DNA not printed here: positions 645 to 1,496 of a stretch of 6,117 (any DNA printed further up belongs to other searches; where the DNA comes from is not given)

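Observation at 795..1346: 183-aa protein built from three HTH-like segments at the end of the early operon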

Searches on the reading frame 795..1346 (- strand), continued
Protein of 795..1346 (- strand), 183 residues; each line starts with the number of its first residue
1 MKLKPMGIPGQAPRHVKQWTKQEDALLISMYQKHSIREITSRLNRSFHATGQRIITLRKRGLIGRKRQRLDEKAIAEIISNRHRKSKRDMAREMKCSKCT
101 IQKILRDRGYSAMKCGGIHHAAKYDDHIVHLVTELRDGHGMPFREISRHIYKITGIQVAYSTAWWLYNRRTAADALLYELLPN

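Call 24: search_protein_families(library=pfam, proteins=[P0034, P0042, P0045, P0046, P0051, P0052, P0063, P0036, P0032, P0072], max_evalue=0.001)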
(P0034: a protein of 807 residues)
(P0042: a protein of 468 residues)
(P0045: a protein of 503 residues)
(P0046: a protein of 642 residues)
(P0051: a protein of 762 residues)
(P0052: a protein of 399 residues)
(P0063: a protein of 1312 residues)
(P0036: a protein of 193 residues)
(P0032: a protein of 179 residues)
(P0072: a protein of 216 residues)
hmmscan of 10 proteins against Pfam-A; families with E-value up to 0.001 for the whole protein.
P0034 (807 aa): 23 families
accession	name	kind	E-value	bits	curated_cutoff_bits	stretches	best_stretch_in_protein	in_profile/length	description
PF00249.37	Myb_DNA-binding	-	2e-41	140.3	24.4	4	617-655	3-44/46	Myb-like DNA-binding domain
PF13921.12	Myb_DNA-bind_6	-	1.1e-39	134.9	22.9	5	618-672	1-59/60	Myb-like DNA-binding domain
PF08281.18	Sigma70_r4_2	-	2.2e-27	94.9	25.7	0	397-419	24-46/54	Sigma-70, region 4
PF13404.12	HTH_AsnC-type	-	6.4e-17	61.5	27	0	401-419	19-37/42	AsnC-type helix-turn-helix domain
PF04545.22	Sigma70_r4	-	3.9e-15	55.5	24.1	0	395-419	15-40/50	Sigma-70, region 4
PF13936.12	HTH_38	-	4e-14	52.5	27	0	400-412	21-33/44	Helix-turn-helix domain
PF00271.37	Helicase_C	-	1.8e-13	51.2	23.5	1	213-309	11-105/110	Helicase conserved C-terminal domain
PF13384.12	HTH_23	-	3.7e-12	46.1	24.6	0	775-788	18-31/50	Homeodomain-like domain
PF13412.12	HTH_24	-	8.4e-12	44.9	21.9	0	767-794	11-37/48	Winged helix-turn-helix DNA-binding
PF04851.21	ResIII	-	2.9e-11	44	22.5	2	79-130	117-164/164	Type III restriction enzyme, res subunit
PF10545.15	MADF_DNA_bdg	-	3.6e-09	37.3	22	0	375-420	2-49/84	Alcohol dehydrogenase transcription factor Myb/SANT-like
PF10668.15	Phage_terminase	-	9.3e-08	32.1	22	0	398-417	21-40/67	Phage terminase small subunit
PF08299.17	Bac_DnaA_C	-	1.4e-07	31.9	31.5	0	578-606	37-66/69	Bacterial dnaA protein helix-turn-helix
PF00165.29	HTH_AraC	-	1.4e-07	31.9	26.6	0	579-596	1-19/42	Bacterial regulatory helix-turn-helix proteins, AraC family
PF13518.12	HTH_28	-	7.1e-06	26.4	25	0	775-792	13-30/52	Helix-turn-helix domain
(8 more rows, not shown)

P0042 (468 aa): 19 families
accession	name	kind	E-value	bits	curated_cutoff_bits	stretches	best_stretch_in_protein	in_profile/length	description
PF08279.18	HTH_11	-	2.5e-13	50.1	25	0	379-412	6-39/55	HTH domain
PF08281.18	Sigma70_r4_2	-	9.7e-12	44.8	25.7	0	435-462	24-51/54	Sigma-70, region 4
PF07750.17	GcrA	-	1.1e-09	39.3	26.9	0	124-174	2-54/155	GcrA cell cycle regulator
PF13404.12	HTH_AsnC-type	-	1.2e-09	38.3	27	0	192-217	16-41/42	AsnC-type helix-turn-helix domain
PF13412.12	HTH_24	-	9.6e-08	31.9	21.9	0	140-163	18-41/48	Winged helix-turn-helix DNA-binding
PF13921.12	Myb_DNA-bind_6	-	2.7e-07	31.1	22.9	0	179-235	1-60/60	Myb-like DNA-binding domain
PF01047.28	MarR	-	3.9e-07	30.3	24.6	0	385-412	14-41/59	MarR family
PF13384.12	HTH_23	-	9.4e-07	28.9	24.6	0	379-407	8-36/50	Homeodomain-like domain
PF08280.17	HTH_Mga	-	1.3e-06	28.8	23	0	379-412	11-43/59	M protein trans-acting positive regulator (MGA) HTH domain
PF18024.7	HTH_50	-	5.4e-06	26.4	27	0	141-162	25-46/50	Helix-turn-helix domain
PF00126.33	HTH_1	-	3.9e-05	24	26.6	0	444-464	20-40/60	Bacterial regulatory helix-turn-helix protein, lysR family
PF04760.21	IF2_N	-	4.1e-05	23.7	25.3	0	293-317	6-30/53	Translation initiation factor IF-2, N-terminal region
PF24034.1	DUF7343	-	6.6e-05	23.1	27.6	0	376-421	6-51/62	Domain of unknown function (DUF7343)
PF04545.22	Sigma70_r4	-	0.00017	21.5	24.1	0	384-408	17-40/50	Sigma-70, region 4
PF21476.4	PF0610-like_N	-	0.00025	21.6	33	0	333-359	7-31/50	PF0610-like, N-terminal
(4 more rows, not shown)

P0045 (503 aa): 13 families
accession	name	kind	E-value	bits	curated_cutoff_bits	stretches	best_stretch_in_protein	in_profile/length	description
PF08281.18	Sigma70_r4_2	-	1.2e-11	44.5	25.7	0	365-388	26-49/54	Sigma-70, region 4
PF07750.17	GcrA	-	1e-09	39.4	26.9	0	452-497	3-50/155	GcrA cell cycle regulator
PF04545.22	Sigma70_r4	-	6.1e-09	35.7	24.1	0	462-483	16-37/50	Sigma-70, region 4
PF08279.18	HTH_11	-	3.3e-08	33.7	25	0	459-487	8-36/55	HTH domain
PF13384.12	HTH_23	-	4.5e-08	33.1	24.6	0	357-394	7-45/50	Homeodomain-like domain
PF13936.12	HTH_38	-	9.1e-07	29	27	0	251-280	6-35/44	Helix-turn-helix domain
PF06056.18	Terminase_5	-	3.2e-06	27.4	20.3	0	359-391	7-39/58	Putative ATPase subunit of terminase (gpP-like)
PF01047.28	MarR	-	6.6e-06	26.4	24.6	0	412-442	11-41/59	MarR family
PF13412.12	HTH_24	-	8.3e-06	25.7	21.9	0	265-291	17-43/48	Winged helix-turn-helix DNA-binding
PF12840.13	HTH_20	-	4e-05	23.9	27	0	258-291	10-44/51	Helix-turn-helix domain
PF12802.13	MarR_2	-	0.00023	21.7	27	0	363-388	16-43/61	MarR family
PF00249.37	Myb_DNA-binding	-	0.00046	20.7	24.4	0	303-336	3-39/46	Myb-like DNA-binding domain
PF08299.17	Bac_DnaA_C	-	0.00072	20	31.5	0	311-335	37-62/69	Bacterial dnaA protein helix-turn-helix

P0046 (642 aa): 12 families
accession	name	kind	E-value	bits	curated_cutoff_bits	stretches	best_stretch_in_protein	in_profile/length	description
PF00249.37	Myb_DNA-binding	-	8.3e-14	51.9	24.4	0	483-521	3-44/46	Myb-like DNA-binding domain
PF08281.18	Sigma70_r4_2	-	1.3e-09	37.9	25.7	0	302-323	23-44/54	Sigma-70, region 4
PF07750.17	GcrA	-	2e-07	31.9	26.9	0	291-337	3-51/155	GcrA cell cycle regulator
PF13921.12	Myb_DNA-bind_6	-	3.5e-07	30.7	22.9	0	239-299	1-60/60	Myb-like DNA-binding domain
PF13518.12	HTH_28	-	8.3e-06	26.2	25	0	149-178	4-33/52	Helix-turn-helix domain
PF13412.12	HTH_24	-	1.5e-05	24.9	21.9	0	305-324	17-36/48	Winged helix-turn-helix DNA-binding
PF13384.12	HTH_23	-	1.6e-05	25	24.6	0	299-323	11-35/50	Homeodomain-like domain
PF04545.22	Sigma70_r4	-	2.8e-05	24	24.1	0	442-469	17-40/50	Sigma-70, region 4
PF13404.12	HTH_AsnC-type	-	6.4e-05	23.1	27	0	400-419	16-35/42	AsnC-type helix-turn-helix domain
PF00440.29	TetR_N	-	9.6e-05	22.5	24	0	303-322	14-33/47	Bacterial regulatory proteins, tetR family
PF08279.18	HTH_11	-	0.00014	22.1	25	0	395-422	9-36/55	HTH domain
PF01047.28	MarR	-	0.00099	19.4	24.6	0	291-325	1-37/59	MarR family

P0051 (762 aa): 15 families
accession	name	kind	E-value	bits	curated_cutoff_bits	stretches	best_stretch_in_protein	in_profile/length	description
PF13921.12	Myb_DNA-bind_6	-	1.7e-15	57.4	22.9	0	107-165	1-60/60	Myb-like DNA-binding domain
PF00249.37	Myb_DNA-binding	-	1.2e-14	54.6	24.4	0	55-95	2-44/46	Myb-like DNA-binding domain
PF13384.12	HTH_23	-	1.1e-11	44.7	24.6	0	256-287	3-34/50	Homeodomain-like domain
PF04760.21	IF2_N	-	6.1e-11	42.4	25.3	0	72-99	3-30/53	Translation initiation factor IF-2, N-terminal region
PF07750.17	GcrA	-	2.4e-09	38.2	26.9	0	56-104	2-51/155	GcrA cell cycle regulator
PF13412.12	HTH_24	-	5.1e-09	36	21.9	0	271-290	18-37/48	Winged helix-turn-helix DNA-binding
PF08281.18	Sigma70_r4_2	-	9.1e-09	35.3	25.7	0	172-191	27-46/54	Sigma-70, region 4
PF13936.12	HTH_38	-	4.5e-07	29.9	27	0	260-287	10-37/44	Helix-turn-helix domain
PF04545.22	Sigma70_r4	-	5.7e-07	29.4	24.1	0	256-287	6-37/50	Sigma-70, region 4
PF11626.13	Rap1_C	-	7.1e-07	29.6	24.2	0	103-143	44-83/84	TRF2-interacting telomeric protein/Rap1 - C terminal domain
PF08279.18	HTH_11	-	1.5e-06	28.4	25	0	262-291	8-36/55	HTH domain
PF06056.18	Terminase_5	-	5e-05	23.6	20.3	0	66-95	7-36/58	Putative ATPase subunit of terminase (gpP-like)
PF13518.12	HTH_28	-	0.00019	21.8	25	0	271-287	13-29/52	Helix-turn-helix domain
PF02796.21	HTH_7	-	0.00032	21.2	23.8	0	260-288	11-39/45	Helix-turn-helix domain of resolvase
PF24410.1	wHTH-HSP90_Na-assoc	-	0.00041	21.1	23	0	29-49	35-55/55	wHTH-Hsp90_Na associated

P0052 (399 aa): 13 families
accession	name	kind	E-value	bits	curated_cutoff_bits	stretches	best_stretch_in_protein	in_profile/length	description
PF08281.18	Sigma70_r4_2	-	8.5e-20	70.6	25.7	1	136-162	23-49/54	Sigma-70, region 4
PF08279.18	HTH_11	-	9.4e-13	48.3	25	0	135-167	12-43/55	HTH domain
PF07750.17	GcrA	-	1.6e-12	48.5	26.9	1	124-230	2-97/155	GcrA cell cycle regulator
PF13384.12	HTH_23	-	9.5e-10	38.4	24.6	0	138-164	16-42/50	Homeodomain-like domain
PF13412.12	HTH_24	-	3.3e-09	36.6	21.9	0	213-233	17-37/48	Winged helix-turn-helix DNA-binding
PF13404.12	HTH_AsnC-type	-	3.4e-09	36.8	27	0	140-164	18-42/42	AsnC-type helix-turn-helix domain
PF04545.22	Sigma70_r4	-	7.1e-09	35.5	24.1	0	137-162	18-43/50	Sigma-70, region 4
PF13936.12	HTH_38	-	8.2e-08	32.3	27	0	139-162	20-43/44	Helix-turn-helix domain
PF17762.8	HTH_ParB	-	2.3e-05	24.9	22.6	0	315-347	20-52/102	ParB HTH domain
PF08280.17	HTH_Mga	-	5.8e-05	23.4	23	0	137-164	17-44/59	M protein trans-acting positive regulator (MGA) HTH domain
PF25212.1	HVO_A0114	-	7.9e-05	22.8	27.6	0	138-164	35-61/84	HVO_A0114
PF01047.28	MarR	-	0.00021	21.6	24.6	0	137-163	15-41/59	MarR family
PF13921.12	Myb_DNA-bind_6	-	0.00097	19.7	22.9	0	199-255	1-57/60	Myb-like DNA-binding domain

P0063 (1312 aa): 79 families (the best 25 are shown)
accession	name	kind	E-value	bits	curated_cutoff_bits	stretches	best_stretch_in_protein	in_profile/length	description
PF13384.12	HTH_23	-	1e-55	184.6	24.6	0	692-721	18-47/50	Homeodomain-like domain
PF13551.12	HTH_29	-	1.9e-51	172.5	28.1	0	32-77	10-52/64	Winged helix-turn helix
PF13518.12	HTH_28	-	5.2e-50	167.6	25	0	88-122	5-40/52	Helix-turn-helix domain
PF04967.18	HTH_10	-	1.7e-42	143.5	23.1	0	809-836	23-50/53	HTH DNA binding domain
PF13730.12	HTH_36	-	3.8e-42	142.3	25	1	455-480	29-54/55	Helix-turn-helix domain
PF07022.19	Phage_CI_repr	-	4.1e-41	139.6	22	0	563-593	3-33/65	Bacteriophage CI repressor helix-turn-helix domain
PF13022.12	HTH_Tnp_1_2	-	1.6e-39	135.2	27.9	0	629-667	23-61/122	Helix-turn-helix of insertion element transposase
PF15943.11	YdaS_toxin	-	3e-39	133.1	30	0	636-678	12-53/65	Bacterial toxin YdaS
PF08281.18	Sigma70_r4_2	-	2.5e-36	123.5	25.7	0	454-478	29-53/54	Sigma-70, region 4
PF00376.29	MerR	-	7.5e-34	115.7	28.2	0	634-654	1-21/38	MerR family regulatory protein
PF13411.12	MerR_1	-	1e-33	115.7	21.6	0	574-595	2-23/69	MerR HTH family regulatory protein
PF12728.13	HTH_17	-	1e-32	112.6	27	0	693-714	3-24/51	Helix-turn-helix domain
PF01527.26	HTH_Tnp_1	-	2.4e-30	105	24.1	0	633-662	24-53/75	Transposase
PF13542.12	HTH_Tnp_ISL3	-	1e-29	102.2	27.4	0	29-59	19-49/51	Helix-turn-helix domain of transposase family ISL3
PF08822.17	DUF1804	-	1.3e-26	93.9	29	0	690-719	18-47/164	Protein of unknown function (DUF1804)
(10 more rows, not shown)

P0036 (193 aa): 14 families
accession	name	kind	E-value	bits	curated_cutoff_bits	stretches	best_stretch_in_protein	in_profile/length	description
PF00249.37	Myb_DNA-binding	-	1e-07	32.4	24.4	1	19-55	3-41/46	Myb-like DNA-binding domain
PF13936.12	HTH_38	-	1.3e-07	31.6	27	1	127-158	5-36/44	Helix-turn-helix domain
PF04545.22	Sigma70_r4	-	3.1e-07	30.3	24.1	0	138-164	16-42/50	Sigma-70, region 4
PF13384.12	HTH_23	-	7.9e-07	29.2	24.6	0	138-164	13-39/50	Homeodomain-like domain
PF08279.18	HTH_11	-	8.9e-07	29.1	25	0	80-105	8-33/55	HTH domain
PF13412.12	HTH_24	-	9.3e-07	28.8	21.9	0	138-160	13-35/48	Winged helix-turn-helix DNA-binding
PF08281.18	Sigma70_r4_2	-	1.1e-06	28.6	25.7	0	140-165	24-49/54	Sigma-70, region 4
PF13518.12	HTH_28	-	1.3e-05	25.6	25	0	141-161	11-31/52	Helix-turn-helix domain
PF12802.13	MarR_2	-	1.6e-05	25.4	27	0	132-162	8-40/61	MarR family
PF02796.21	HTH_7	-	2.1e-05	25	23.8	0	130-158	9-37/45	Helix-turn-helix domain of resolvase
PF09339.16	HTH_IclR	-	4e-05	23.7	22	0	139-160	15-36/52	IclR helix-turn-helix domain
PF01022.26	HTH_5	-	6.9e-05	23.1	22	0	133-160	6-33/47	Bacterial regulatory protein, arsR family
PF21476.4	PF0610-like_N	-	0.00016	22.3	33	0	135-157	7-29/50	PF0610-like, N-terminal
PF12840.13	HTH_20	-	0.00029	21.2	27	0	134-160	9-36/51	Helix-turn-helix domain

P0032 (179 aa): 4 families
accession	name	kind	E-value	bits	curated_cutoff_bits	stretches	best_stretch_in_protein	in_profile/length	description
PF13412.12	HTH_24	-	8e-06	25.8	21.9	0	128-160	4-36/48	Winged helix-turn-helix DNA-binding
PF08281.18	Sigma70_r4_2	-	3.6e-05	23.8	25.7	0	71-105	11-46/54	Sigma-70, region 4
PF13384.12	HTH_23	-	0.00031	20.9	24.6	0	77-103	9-35/50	Homeodomain-like domain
PF13404.12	HTH_AsnC-type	-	0.00055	20.1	27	0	129-159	5-35/42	AsnC-type helix-turn-helix domain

P0072 (216 aa): 4 families
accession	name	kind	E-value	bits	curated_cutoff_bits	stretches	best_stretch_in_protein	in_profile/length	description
PF08281.18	Sigma70_r4_2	-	8.7e-07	28.9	25.7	0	152-180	21-49/54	Sigma-70, region 4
PF13384.12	HTH_23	-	9.7e-06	25.7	24.6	0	40-78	10-47/50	Homeodomain-like domain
PF13921.12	Myb_DNA-bind_6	-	1.3e-05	25.7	22.9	0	142-182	2-43/60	Myb-like DNA-binding domain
PF13404.12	HTH_AsnC-type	-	0.00038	20.6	27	0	145-175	5-35/42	AsnC-type helix-turn-helix domain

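Call 28: find_related_loci(query=A1, collection=genome_contigs, flank=6000)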
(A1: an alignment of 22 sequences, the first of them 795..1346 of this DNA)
Query A1 (183 aa) in genome_contigs; peptide patterns used: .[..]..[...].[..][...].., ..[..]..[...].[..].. (x = any residue, [..] = any of these).
79 stretches matched a pattern, but none encodes a relative of the query by tblastn (E <= 1e-3).

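Call 29: find_related_loci(query=A1, collection=viral_contigs, flank=6000)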
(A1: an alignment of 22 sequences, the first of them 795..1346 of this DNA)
Query A1 (183 aa) in viral_contigs; peptide patterns used: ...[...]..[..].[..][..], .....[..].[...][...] (x = any residue, [..] = any of these).
50 stretches matched a pattern; 35 encode a relative of the query (tblastn E <= 1e-3); 35 distinct loci.
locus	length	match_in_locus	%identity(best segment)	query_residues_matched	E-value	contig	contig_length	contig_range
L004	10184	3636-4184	97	1-183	9e-121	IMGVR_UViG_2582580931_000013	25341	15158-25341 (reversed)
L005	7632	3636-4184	97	1-183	9e-121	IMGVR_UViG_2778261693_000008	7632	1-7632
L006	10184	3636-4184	97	1-183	9e-121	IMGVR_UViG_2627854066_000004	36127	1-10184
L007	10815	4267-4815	97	1-183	9e-121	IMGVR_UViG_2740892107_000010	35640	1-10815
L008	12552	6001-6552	54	1-183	6e-62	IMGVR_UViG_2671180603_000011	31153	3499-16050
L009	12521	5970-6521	54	1-183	2e-60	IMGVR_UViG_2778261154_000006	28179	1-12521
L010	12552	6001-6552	54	1-183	9e-61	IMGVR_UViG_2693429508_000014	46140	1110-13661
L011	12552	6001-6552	54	1-183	9e-61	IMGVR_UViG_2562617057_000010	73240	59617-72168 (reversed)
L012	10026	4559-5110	53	1-183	3e-60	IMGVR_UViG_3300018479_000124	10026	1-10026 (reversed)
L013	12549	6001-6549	52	1-183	8e-60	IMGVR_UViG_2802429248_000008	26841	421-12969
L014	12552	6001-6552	54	1-183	1e-59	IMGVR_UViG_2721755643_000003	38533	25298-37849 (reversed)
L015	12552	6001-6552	54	1-183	2e-59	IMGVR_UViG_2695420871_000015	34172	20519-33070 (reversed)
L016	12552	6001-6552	54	1-183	7e-59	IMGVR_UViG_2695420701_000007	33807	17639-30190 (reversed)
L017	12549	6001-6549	52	1-183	6e-59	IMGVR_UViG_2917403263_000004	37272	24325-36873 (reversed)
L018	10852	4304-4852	51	1-183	3e-58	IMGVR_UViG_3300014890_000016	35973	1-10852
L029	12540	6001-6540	33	1-181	1e-21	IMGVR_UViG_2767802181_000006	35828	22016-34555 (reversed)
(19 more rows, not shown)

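Call 34: fold_search(model_id=the predicted structure, library=viral)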
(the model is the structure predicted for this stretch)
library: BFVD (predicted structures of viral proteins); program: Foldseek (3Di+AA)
matches with E <= 10: 1105; with E <= 0.001: 10
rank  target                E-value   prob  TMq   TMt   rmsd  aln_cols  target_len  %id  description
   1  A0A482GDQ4            5.1e-06  1.00  0.40  0.45   9.8       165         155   24  Uncharacterized protein [Escherichia phage vB_EcoM_Goslar]
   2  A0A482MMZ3            4.8e-05  1.00  0.43  0.29   6.9       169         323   22  Endonuclease [Burkholderia phage BcepSauron]
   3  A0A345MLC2            1.2e-04  1.00  0.44  0.45  10.4       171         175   15  (no name in the UniProt tables at hand)
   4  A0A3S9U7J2            1.3e-04  1.00  0.38  0.36  11.5       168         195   16  (no name in the UniProt tables at hand)
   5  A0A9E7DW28            3.4e-04  1.00  0.29  0.43   5.7        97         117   21  (no name in the UniProt tables at hand)
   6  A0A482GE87            3.4e-04  1.00  0.31  0.32  10.2       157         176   18  Uncharacterized protein [Escherichia phage vB_EcoM_Goslar]
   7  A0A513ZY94            5.0e-04  1.00  0.33  0.37   9.4       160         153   15  (no name in the UniProt tables at hand)
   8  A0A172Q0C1            5.2e-04  1.00  0.39  0.25  15.3       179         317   14  DNA mismatch endonuclease [Acinetobacter phage vB_AbaM_ME3]
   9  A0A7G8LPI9            5.5e-04  1.00  0.29  0.29   9.3       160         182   14  (no name in the UniProt tables at hand)
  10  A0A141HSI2            8.5e-04  0.99  0.24  0.21  10.3       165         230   19  (no name in the UniProt tables at hand)
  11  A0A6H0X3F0            1.3e-03  1.00  0.28  0.45   8.8       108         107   18  Uncharacterized protein [Klebsiella phage LASTA]
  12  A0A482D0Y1            1.7e-03  1.00  0.26  0.20  13.8       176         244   18  (no name in the UniProt tables at hand)
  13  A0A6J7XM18            1.9e-03  1.00  0.24  0.29  11.9       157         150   16  Mor transcription activator [uncultured Caudovirales phage]
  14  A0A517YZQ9            2.0e-03  0.99  0.23  0.26  11.3       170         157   14  (no name in the UniProt tables at hand)
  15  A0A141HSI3            2.3e-03  0.98  0.27  0.14  13.5       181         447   12  (no name in the UniProt tables at hand)
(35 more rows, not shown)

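Call 44: search_protein_families(library=padloc, proteins=[window:795-1346:-], max_evalue=0.01)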
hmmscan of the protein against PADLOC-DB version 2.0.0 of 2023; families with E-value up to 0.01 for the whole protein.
window:795-1346:- (183 aa): 1 family
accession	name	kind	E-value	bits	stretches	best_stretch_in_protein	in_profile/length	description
PDLC01850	CARF3--CARF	-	0.0076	14.1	0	16-68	140-194/209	-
